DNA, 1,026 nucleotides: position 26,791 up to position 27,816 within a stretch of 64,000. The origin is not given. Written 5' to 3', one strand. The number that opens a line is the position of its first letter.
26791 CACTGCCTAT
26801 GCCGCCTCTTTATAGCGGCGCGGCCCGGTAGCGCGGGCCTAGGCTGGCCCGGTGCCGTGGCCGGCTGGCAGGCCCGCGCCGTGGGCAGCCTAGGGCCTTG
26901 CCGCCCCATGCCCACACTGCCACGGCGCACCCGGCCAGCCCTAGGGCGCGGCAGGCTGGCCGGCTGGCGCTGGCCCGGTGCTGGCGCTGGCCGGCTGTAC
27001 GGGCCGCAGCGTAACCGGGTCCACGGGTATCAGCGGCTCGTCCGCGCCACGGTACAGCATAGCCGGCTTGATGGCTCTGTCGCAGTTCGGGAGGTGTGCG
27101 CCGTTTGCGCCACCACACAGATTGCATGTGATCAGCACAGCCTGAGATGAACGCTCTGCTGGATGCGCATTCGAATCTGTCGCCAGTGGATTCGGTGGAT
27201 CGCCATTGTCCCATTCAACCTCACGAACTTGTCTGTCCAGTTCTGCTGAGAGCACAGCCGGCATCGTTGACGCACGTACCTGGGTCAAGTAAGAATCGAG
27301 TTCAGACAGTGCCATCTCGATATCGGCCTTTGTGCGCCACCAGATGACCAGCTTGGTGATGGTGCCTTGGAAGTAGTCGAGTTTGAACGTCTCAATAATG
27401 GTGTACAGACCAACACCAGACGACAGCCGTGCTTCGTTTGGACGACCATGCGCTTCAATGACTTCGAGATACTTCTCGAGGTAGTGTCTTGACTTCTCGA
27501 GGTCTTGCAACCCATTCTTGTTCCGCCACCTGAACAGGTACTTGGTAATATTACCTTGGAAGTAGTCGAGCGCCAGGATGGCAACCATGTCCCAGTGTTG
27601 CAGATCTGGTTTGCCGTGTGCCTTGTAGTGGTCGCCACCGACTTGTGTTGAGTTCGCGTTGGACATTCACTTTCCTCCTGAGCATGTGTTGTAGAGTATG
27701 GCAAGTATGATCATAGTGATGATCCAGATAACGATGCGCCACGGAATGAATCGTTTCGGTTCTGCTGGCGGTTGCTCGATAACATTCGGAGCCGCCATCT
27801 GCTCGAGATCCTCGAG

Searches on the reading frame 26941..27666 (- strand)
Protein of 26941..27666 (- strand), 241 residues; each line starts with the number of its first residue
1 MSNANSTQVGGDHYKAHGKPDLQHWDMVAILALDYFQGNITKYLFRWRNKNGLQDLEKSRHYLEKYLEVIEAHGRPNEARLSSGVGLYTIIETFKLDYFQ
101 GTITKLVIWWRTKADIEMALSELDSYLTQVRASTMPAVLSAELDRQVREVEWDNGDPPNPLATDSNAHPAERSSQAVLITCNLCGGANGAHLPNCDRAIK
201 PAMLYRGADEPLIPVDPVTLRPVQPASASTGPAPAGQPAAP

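Call 12: search_protein_families(library=phrogs, proteins=[window:26941-27666:-], max_evalue=0.001)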
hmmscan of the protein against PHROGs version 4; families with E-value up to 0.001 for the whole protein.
window:26941-27666:- (241 aa): 13 families
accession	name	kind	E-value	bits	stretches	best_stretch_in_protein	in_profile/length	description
phrog_5839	-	unknown function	2.8e-23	83.3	1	3-130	2-126/128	-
phrog_236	-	other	4.3e-15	57.2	1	4-75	237-310/431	nucleotide kinase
phrog_11324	-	other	1.6e-11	45.9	1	12-72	15-73/139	nucleotide kinase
phrog_1689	-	other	2.9e-10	41.4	1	34-72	197-236/243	nucleotide kinase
phrog_23238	-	unknown function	1.7e-08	35.4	1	32-71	155-194/196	-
phrog_4943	-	unknown function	7.6e-08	34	1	23-68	104-157/166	-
phrog_4897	-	other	1.2e-07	33.1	1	13-73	120-183/186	kinase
phrog_25460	-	unknown function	8e-07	29.9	1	9-69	78-139/144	-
phrog_10602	-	other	3.5e-06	28.1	1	34-74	127-167/168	nucleotide kinase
phrog_4824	-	unknown function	4.5e-06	27.7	1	33-68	26-61/128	-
phrog_26149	-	other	1.7e-05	26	1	3-62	91-150/176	deoxynucleoside monophosphate kinase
phrog_32578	-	unknown function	2.1e-05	25.5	1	4-65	18-76/221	-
phrog_4472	-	other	0.00011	23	1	36-78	40-86/100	nucleotide kinase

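Call 13: search_protein_families(library=pfam, proteins=[window:26941-27666:-], max_evalue=0.001)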
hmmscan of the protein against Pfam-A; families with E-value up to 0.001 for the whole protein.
window:26941-27666:- (241 aa): 1 family
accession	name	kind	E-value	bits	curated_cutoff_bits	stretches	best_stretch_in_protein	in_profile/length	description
PF11753.13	DUF3310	-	7.5e-07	29.6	24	1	34-64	29-60/60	Protein of unknwon function (DUF3310)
